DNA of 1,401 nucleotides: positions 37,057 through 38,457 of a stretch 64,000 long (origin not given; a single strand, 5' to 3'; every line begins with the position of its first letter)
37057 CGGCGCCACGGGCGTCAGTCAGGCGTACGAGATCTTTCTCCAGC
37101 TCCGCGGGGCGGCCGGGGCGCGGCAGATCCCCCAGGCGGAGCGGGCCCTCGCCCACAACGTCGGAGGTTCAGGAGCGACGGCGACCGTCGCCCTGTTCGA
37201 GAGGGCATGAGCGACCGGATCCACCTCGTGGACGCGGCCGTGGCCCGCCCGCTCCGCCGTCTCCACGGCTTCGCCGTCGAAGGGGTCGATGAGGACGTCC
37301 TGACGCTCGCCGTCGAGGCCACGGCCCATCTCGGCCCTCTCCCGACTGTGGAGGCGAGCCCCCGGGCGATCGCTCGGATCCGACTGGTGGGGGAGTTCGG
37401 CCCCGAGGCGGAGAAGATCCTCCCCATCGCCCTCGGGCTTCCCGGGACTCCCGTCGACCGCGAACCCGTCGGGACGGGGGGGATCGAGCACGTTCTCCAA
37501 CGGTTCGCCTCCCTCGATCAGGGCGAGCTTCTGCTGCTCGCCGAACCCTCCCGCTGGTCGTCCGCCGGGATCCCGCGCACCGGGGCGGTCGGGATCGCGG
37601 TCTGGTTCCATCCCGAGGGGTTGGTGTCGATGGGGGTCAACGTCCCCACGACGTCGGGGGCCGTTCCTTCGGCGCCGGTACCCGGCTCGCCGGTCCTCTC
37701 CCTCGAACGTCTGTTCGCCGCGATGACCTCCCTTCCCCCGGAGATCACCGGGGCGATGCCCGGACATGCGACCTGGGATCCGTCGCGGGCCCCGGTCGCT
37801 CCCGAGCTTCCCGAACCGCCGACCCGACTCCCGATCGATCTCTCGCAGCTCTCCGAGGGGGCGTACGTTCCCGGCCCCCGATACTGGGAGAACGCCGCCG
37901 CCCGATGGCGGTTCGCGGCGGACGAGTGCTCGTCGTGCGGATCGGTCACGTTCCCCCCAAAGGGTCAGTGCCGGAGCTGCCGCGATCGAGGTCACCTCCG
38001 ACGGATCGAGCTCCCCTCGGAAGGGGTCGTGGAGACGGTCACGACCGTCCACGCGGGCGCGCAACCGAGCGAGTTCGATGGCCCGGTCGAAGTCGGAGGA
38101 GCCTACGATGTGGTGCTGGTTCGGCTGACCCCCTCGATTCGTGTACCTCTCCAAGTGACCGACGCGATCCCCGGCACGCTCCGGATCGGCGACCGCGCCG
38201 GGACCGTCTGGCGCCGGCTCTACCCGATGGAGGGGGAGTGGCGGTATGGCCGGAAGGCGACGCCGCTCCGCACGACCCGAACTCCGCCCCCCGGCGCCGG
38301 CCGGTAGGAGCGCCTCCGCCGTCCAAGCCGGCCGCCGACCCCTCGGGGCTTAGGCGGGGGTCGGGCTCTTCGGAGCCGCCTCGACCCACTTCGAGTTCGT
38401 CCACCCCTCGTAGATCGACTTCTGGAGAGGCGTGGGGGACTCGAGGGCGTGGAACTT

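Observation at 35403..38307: Divergent ubiX / thiolase pair sharing one palindromic TATA; thiolase partner is a DUF35 protein fused to a Cys-less HMGCS-like N-terminal remnant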

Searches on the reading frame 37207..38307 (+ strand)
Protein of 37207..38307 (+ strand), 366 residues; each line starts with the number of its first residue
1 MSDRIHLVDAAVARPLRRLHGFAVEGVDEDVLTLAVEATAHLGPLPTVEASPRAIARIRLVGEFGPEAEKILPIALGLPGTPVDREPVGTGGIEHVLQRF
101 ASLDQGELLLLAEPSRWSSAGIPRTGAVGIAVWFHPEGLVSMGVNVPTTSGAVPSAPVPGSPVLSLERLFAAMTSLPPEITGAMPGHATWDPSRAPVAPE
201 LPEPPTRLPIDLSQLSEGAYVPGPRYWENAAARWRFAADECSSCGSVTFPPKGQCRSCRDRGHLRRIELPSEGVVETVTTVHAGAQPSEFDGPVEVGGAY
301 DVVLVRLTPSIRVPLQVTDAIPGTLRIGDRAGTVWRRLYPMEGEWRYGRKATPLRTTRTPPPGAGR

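Call 4: search_protein_families(library=pfam, proteins=[window:37207-38307:+], max_evalue=1)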
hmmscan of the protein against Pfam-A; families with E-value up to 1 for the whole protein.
window:37207-38307:+ (366 aa): 4 families
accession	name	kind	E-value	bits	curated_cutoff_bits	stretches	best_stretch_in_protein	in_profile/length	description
PF12172.15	zf-ChsH2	-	0.00017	21.7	23.2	1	230-261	3-34/37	ChsH2, rubredoxin-like zinc ribbon domain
PF01796.24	OB_ChsH2_C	-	0.00019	21.7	27.1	1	268-335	3-64/65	ChsH2, C-terminal OB-fold domain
PF18073.7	Zn_ribbon_LapB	-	0.029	14.5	25.7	1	240-260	2-22/28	Rubredoxin metal binding domain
PF20898.2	P_T4SS_TraN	-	0.59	10.9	27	0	158-191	20-52/59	P-type Type IV secretion system, TraN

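Call 5: search_protein_families(library=ncbifam, proteins=[window:37207-38307:+], max_evalue=1)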
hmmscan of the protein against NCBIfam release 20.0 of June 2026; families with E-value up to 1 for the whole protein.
window:37207-38307:+ (366 aa): 2 families
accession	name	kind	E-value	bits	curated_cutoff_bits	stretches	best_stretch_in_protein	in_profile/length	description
NF051898.1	MBSP1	equivalog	0.23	10.9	320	1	237-269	49-80/289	biosurfactant protein 1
NF033497.1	rubre_like_arch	subfamily_domain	0.88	9.3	32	0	240-272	2-34/34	rubrerythrin-like domain-containing protein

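Call 6: find_homologous_proteins(query=window:37207-38304:+, max_evalue=0.001)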
Query window:37207-38304:+ (366 aa): 355 proteins with E <= 0.001 among 8000 candidates; the best 120 are listed.
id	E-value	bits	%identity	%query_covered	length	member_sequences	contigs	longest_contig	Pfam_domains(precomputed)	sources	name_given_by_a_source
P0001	4.6e-241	818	100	100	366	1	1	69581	-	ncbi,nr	ncbi:MAG: hypothetical protein L3K03_01000 [Thermoplasmata archaeon]|nr:hypothetical protein [Thermo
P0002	7.3e-143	495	63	98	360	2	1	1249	PF01796.24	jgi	jgi:uncharacterized OB-fold protein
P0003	2.3e-58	216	42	96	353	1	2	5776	PF12172.15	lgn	-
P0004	2.7e-56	210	57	41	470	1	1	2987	PF12172.15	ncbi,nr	ncbi:MAG: zinc ribbon domain-containing protein, partial [Thermoplasmata archaeon]|nr:zinc ribbon do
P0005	6.7e-56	208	48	48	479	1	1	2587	-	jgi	jgi:uncharacterized protein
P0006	8.9e-55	205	41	95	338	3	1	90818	PF01796.24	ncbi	-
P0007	3.7e-54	203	42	92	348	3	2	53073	PF12172.15,PF25256.2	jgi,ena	-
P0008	5.0e-54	202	51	48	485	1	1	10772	-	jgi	jgi:uncharacterized OB-fold protein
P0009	5.0e-54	202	42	96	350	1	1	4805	PF12172.15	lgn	-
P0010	1.6e-53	200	55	42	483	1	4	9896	-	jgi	jgi:uncharacterized protein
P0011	5.1e-53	199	53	42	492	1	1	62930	PF12172.15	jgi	jgi:uncharacterized OB-fold protein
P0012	9.8e-53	198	50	48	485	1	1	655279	PF12172.15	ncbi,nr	ncbi:MAG: zinc ribbon domain-containing protein [Thermoplasmata archaeon]|nr:zinc ribbon domain-cont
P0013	1.1e-52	198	40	92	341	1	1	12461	PF12172.15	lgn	-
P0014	4.4e-52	196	54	42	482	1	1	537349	-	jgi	jgi:uncharacterized OB-fold protein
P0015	7.7e-52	195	41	92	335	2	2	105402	PF12172.15,PF01796.24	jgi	jgi:uncharacterized OB-fold protein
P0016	1.3e-51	194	54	43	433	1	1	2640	PF12172.15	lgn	-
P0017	1.7e-51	194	41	95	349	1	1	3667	PF12172.15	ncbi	-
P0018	2.7e-51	193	40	97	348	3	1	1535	PF01796.24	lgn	-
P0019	4.0e-51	193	56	41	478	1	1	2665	PF12172.15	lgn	-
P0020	4.7e-51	192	40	95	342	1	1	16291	PF12172.15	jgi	jgi:uncharacterized OB-fold protein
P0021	7.1e-51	192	55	39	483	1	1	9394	PF12172.15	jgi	jgi:uncharacterized OB-fold protein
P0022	1.3e-50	191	53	44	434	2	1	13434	PF12172.15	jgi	jgi:hydroxymethylglutaryl-CoA synthase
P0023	1.4e-50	191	41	94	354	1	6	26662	PF01796.24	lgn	-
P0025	2.8e-50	190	39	95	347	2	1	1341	PF12172.15,PF01796.24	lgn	-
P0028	8.3e-50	188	56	42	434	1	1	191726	PF12172.15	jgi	jgi:uncharacterized OB-fold protein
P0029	1.4e-49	187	40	96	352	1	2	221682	PF12172.15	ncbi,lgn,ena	-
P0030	3.1e-49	186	39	94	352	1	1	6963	PF01796.24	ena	-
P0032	4.4e-49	186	41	95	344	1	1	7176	PF12172.15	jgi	jgi:uncharacterized OB-fold protein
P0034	5.3e-49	186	39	97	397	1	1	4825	PF01796.24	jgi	jgi:uncharacterized OB-fold protein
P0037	7.5e-49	185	51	42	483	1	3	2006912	-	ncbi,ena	ncbi:MAG: hypothetical protein WCB18_04695 [Thermoplasmata archaeon]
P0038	8.4e-49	185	38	95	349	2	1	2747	PF12172.15,PF01796.24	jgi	jgi:uncharacterized OB-fold protein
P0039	8.7e-49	185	38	98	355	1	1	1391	PF01796.24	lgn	-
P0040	1.2e-48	184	39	95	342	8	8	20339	PF12172.15,PF01796.24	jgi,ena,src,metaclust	jgi:uncharacterized OB-fold protein|metaclust:\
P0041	1.5e-48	184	53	44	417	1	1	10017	PF12172.15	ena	-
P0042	1.8e-48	184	39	95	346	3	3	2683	PF12172.15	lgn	-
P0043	1.9e-48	184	58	44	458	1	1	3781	PF01796.24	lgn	-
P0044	2.3e-48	184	53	47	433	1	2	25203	PF12172.15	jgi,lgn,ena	-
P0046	2.9e-48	183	38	95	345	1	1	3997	PF12172.15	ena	-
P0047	2.9e-48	183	39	94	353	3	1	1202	PF01796.24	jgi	jgi:uncharacterized OB-fold protein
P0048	3.2e-48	183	54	39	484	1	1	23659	PF01796.24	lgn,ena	-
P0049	3.9e-48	183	41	94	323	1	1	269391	PF12172.15,PF01796.24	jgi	jgi:uncharacterized OB-fold protein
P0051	8.8e-48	182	38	98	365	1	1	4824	PF12172.15,PF01796.24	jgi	jgi:uncharacterized OB-fold protein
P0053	9.1e-48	182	57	38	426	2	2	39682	PF12172.15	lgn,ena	-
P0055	1.4e-47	181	40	95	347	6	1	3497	PF12172.15,PF01796.24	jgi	jgi:uncharacterized OB-fold protein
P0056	2.3e-47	180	55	40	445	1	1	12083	PF12172.15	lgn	-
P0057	2.8e-47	180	37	97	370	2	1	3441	PF01796.24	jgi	-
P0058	2.9e-47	180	64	37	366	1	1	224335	-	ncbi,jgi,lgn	-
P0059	3.2e-47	180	38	96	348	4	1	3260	PF12172.15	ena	-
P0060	3.8e-47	180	39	94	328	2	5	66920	PF12172.15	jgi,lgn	-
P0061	3.8e-47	180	59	39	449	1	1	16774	PF12172.15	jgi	jgi:uncharacterized OB-fold protein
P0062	4.1e-47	179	39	95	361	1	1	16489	PF12172.15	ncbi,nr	ncbi:MAG: zinc ribbon domain-containing protein [Thermoplasmata archaeon]|nr:zinc ribbon domain-cont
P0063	4.2e-47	179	56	40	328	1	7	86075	PF12172.15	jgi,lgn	jgi:uncharacterized OB-fold protein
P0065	4.5e-47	179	38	94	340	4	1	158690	PF12172.15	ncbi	-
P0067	4.7e-47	179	61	39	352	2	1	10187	PF01796.24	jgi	-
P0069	5.3e-47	179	53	41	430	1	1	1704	PF12172.15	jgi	-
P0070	6.1e-47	179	38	95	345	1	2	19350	PF12172.15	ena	-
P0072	8.5e-47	178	40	95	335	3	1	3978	PF12172.15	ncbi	-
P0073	1.2e-46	178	38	96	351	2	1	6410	PF01796.24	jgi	-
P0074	1.2e-46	178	39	95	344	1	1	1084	PF12172.15,PF01796.24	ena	-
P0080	1.5e-46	178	37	90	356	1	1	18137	PF01796.24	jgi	jgi:scaffold protein (connect acetoacetyl-CoA thiolase and HMG-CoA synthase)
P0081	1.5e-46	178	59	39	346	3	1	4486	PF12172.15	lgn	-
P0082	1.7e-46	177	38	98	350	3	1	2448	PF12172.15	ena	-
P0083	2.0e-46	177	39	89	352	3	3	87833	PF12172.15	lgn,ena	-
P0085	2.5e-46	177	60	40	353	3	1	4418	PF01796.24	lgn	-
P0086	2.7e-46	177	37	96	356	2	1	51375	PF01796.24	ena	-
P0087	2.8e-46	177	59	39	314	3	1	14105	PF01796.24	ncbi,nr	ncbi:MAG: hypothetical protein HKL79_05255 [Thermoplasmata archaeon]|nr:hypothetical protein [Thermo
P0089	3.5e-46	176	40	89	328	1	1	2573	PF12172.15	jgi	jgi:uncharacterized OB-fold protein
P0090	3.6e-46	176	39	91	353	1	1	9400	PF01796.24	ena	-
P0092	4.1e-46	176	40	81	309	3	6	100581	PF12172.15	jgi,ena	jgi:uncharacterized OB-fold protein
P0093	4.4e-46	176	55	41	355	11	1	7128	PF01796.24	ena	-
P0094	4.7e-46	176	37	94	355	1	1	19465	PF01796.24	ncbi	-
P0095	6.3e-46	175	60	39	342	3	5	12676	PF12172.15,PF01796.24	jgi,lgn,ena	jgi:uncharacterized OB-fold protein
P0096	7.0e-46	175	39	82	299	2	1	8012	PF12172.15,PF01796.24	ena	-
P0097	7.7e-46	175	37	98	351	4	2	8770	PF01796.24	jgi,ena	-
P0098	7.9e-46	175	56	42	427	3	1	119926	PF12172.15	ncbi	-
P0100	9.7e-46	175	52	46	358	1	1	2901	PF01796.24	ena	-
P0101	1.0e-45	175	38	96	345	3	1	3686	PF12172.15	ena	-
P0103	1.1e-45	175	57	42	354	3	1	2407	PF01796.24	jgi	-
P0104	1.1e-45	175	40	92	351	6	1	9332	PF01796.24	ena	-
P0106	1.7e-45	174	39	89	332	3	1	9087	PF01796.24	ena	-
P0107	1.9e-45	174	39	91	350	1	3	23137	PF12172.15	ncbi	ncbi:MAG: Zn-ribbon domain-containing OB-fold protein [Thermoplasmata archaeon]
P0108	2.0e-45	174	55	42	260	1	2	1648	PF12172.15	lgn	-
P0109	2.7e-45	173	54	39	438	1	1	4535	PF12172.15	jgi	jgi:uncharacterized OB-fold protein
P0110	2.8e-45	173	39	97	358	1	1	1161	PF01796.24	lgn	-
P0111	2.9e-45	173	61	38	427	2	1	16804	PF12172.15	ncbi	-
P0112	3.3e-45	173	36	98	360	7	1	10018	PF01796.24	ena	-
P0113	3.4e-45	173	39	95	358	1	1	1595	PF01796.24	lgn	-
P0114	3.5e-45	173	58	40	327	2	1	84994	PF12172.15,PF01796.24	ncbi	ncbi:MAG: OB-fold domain-containing protein [Thermoplasmata archaeon]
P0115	3.7e-45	173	60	38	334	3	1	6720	PF01796.24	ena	-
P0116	3.8e-45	173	38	96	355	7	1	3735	PF01796.24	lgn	-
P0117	4.1e-45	173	38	94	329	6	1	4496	PF12172.15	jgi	jgi:uncharacterized OB-fold protein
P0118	4.6e-45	173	37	97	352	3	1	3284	PF12172.15,PF01796.24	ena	-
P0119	5.3e-45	172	36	95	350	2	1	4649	PF01796.24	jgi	-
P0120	5.7e-45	172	38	96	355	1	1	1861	PF01796.24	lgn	-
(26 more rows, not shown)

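Call 7: search_protein_families(library=pfam, proteins=[P0012, P0022, P0037, P0014, P0006, P0015, P0029, P0080, P0002, P0003], max_evalue=0.1)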
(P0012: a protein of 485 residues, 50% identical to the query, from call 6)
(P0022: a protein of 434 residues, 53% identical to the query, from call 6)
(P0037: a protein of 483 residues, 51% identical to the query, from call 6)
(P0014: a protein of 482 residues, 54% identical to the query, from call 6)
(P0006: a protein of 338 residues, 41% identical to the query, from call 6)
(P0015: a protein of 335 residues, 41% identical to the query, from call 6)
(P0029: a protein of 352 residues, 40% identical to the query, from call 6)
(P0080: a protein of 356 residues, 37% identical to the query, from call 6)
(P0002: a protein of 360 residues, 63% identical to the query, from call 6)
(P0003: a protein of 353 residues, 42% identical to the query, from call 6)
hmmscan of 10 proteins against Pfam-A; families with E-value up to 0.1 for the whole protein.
P0012 (485 aa): 2 families
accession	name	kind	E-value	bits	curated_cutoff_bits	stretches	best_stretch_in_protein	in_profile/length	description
PF12172.15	zf-ChsH2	-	1.5e-05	25.1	23.2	1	314-340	8-34/37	ChsH2, rubredoxin-like zinc ribbon domain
PF01796.24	OB_ChsH2_C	-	0.00051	20.4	27.1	1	379-416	28-65/65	ChsH2, C-terminal OB-fold domain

P0022 (434 aa): 3 families
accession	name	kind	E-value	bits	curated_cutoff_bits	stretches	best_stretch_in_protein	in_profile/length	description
PF12172.15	zf-ChsH2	-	9.5e-06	25.8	23.2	1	308-335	8-35/37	ChsH2, rubredoxin-like zinc ribbon domain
PF18073.7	Zn_ribbon_LapB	-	0.00077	19.5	25.7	1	313-338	2-27/28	Rubredoxin metal binding domain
PF01796.24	OB_ChsH2_C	-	0.096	13.1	27.1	0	340-404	2-60/65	ChsH2, C-terminal OB-fold domain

P0037 (483 aa): 2 families
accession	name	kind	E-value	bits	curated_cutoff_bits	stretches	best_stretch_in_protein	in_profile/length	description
PF12172.15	zf-ChsH2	-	0.0013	18.9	23.2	1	314-340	8-34/37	ChsH2, rubredoxin-like zinc ribbon domain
PF01796.24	OB_ChsH2_C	-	0.068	13.6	27.1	0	380-413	29-62/65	ChsH2, C-terminal OB-fold domain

P0014 (482 aa): 1 family
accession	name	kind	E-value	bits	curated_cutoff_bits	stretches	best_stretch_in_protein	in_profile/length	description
PF12172.15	zf-ChsH2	-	0.0087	16.3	23.2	1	312-338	8-34/37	ChsH2, rubredoxin-like zinc ribbon domain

P0006 (338 aa): 4 families
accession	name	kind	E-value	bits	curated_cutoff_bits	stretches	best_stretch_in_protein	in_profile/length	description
PF01796.24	OB_ChsH2_C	-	5.3e-08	33.1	27.1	1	254-318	6-63/65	ChsH2, C-terminal OB-fold domain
PF12172.15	zf-ChsH2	-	0.00019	21.6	23.2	1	218-244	8-34/37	ChsH2, rubredoxin-like zinc ribbon domain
PF08402.16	TOBE_2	-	0.062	13.9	21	0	277-317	24-66/76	TOBE domain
PF18073.7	Zn_ribbon_LapB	-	0.081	13.1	25.7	0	223-243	2-22/28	Rubredoxin metal binding domain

P0015 (335 aa): 2 families
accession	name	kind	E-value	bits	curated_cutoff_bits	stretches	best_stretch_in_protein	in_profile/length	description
PF12172.15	zf-ChsH2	-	5.2e-06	26.6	23.2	1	202-228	8-34/37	ChsH2, rubredoxin-like zinc ribbon domain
PF01796.24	OB_ChsH2_C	-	1.1e-05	25.7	27.1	1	234-298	2-59/65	ChsH2, C-terminal OB-fold domain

P0029 (352 aa): 2 families
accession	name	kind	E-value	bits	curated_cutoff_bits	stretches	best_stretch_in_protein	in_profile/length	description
PF12172.15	zf-ChsH2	-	1.6e-06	28.2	23.2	1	224-253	8-36/37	ChsH2, rubredoxin-like zinc ribbon domain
PF18073.7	Zn_ribbon_LapB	-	0.0023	18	25.7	1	229-251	2-24/28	Rubredoxin metal binding domain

P0080 (356 aa): 2 families
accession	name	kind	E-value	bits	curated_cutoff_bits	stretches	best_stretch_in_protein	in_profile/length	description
PF01796.24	OB_ChsH2_C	-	7.8e-07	29.4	27.1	1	284-326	21-63/65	ChsH2, C-terminal OB-fold domain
PF12172.15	zf-ChsH2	-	0.0024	18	23.2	1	230-253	12-35/37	ChsH2, rubredoxin-like zinc ribbon domain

P0002 (360 aa): 3 families
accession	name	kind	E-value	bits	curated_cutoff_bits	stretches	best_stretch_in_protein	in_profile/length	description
PF01796.24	OB_ChsH2_C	-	1e-05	25.8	27.1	1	267-332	2-61/65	ChsH2, C-terminal OB-fold domain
PF12172.15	zf-ChsH2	-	9.4e-05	22.6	23.2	1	236-261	9-34/37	ChsH2, rubredoxin-like zinc ribbon domain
PF18073.7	Zn_ribbon_LapB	-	0.039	14.1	25.7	1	240-259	2-21/28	Rubredoxin metal binding domain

P0003 (353 aa): 3 families
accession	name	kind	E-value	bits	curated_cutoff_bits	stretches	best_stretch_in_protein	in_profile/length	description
PF12172.15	zf-ChsH2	-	1.2e-05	25.4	23.2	1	225-251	8-34/37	ChsH2, rubredoxin-like zinc ribbon domain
PF01796.24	OB_ChsH2_C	-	0.016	15.6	27.1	1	263-322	7-60/65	ChsH2, C-terminal OB-fold domain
PF18073.7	Zn_ribbon_LapB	-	0.034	14.3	25.7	1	230-252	2-24/28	Rubredoxin metal binding domain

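Call 8: find_encoding_contigs(protein=P0001, flank=10000, max_places=3)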
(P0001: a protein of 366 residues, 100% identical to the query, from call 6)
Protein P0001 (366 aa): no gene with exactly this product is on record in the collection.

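Call 9: find_encoding_contigs(protein=P0012, flank=10000, max_places=2)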
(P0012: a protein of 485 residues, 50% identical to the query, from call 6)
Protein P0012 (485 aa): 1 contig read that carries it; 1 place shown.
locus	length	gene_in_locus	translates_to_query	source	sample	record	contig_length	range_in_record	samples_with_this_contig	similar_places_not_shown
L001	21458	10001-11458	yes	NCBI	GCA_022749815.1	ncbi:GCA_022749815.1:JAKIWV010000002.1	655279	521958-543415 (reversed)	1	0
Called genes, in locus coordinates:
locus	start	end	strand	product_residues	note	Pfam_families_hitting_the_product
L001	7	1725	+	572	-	PF03814:KdpA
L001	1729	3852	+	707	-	PF00122:E1-E2_ATPase, PF00702:Hydrolase, PF12710:HAD (weak)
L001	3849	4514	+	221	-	PF02669:KdpC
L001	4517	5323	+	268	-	PF00582:Usp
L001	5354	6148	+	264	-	PF00590:TP_methylase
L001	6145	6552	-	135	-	-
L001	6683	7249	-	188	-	PF00117:GATase, PF07722:Peptidase_C26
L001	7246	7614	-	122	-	-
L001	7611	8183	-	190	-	-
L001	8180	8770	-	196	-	PF02441:Flavoprotein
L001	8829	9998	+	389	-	PF00108:Thiolase_N, PF08545:ACP_syn_III (faint), PF22691:Thiolase_C_1, PF02803:Thiolase_C (weak)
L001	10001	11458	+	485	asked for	PF12172:zf-ChsH2 (faint)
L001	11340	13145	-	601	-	PF17899:Peptidase_M61_N, PF05299:Peptidase_M61, PF13180:PDZ_2, PF17820:PDZ_6 (weak)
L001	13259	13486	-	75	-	-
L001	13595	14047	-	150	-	-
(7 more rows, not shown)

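Call 10: find_encoding_contigs(protein=P0006, flank=10000, max_places=2)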
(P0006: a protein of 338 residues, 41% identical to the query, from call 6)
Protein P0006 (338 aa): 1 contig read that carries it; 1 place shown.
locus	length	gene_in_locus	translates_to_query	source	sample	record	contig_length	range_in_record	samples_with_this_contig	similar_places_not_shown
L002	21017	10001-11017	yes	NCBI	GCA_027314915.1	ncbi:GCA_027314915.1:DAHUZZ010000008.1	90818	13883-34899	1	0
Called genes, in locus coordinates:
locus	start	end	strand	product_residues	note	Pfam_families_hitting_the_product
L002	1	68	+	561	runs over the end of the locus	PF03814:KdpA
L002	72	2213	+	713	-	PF00122:E1-E2_ATPase, PF00702:Hydrolase, PF12710:HAD (faint)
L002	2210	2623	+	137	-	PF02669:KdpC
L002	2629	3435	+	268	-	PF00582:Usp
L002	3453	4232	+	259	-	PF00590:TP_methylase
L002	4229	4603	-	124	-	PF00072:Response_reg (weak)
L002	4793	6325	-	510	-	-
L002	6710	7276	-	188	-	PF00117:GATase, PF07722:Peptidase_C26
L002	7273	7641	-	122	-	-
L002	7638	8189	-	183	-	-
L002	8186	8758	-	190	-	PF02441:Flavoprotein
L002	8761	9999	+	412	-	PF00108:Thiolase_N, PF02803:Thiolase_C (weak), PF22691:Thiolase_C_1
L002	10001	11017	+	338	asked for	PF01796:OB_ChsH2_C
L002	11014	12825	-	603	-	PF17899:Peptidase_M61_N, PF05299:Peptidase_M61, PF13180:PDZ_2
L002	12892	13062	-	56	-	-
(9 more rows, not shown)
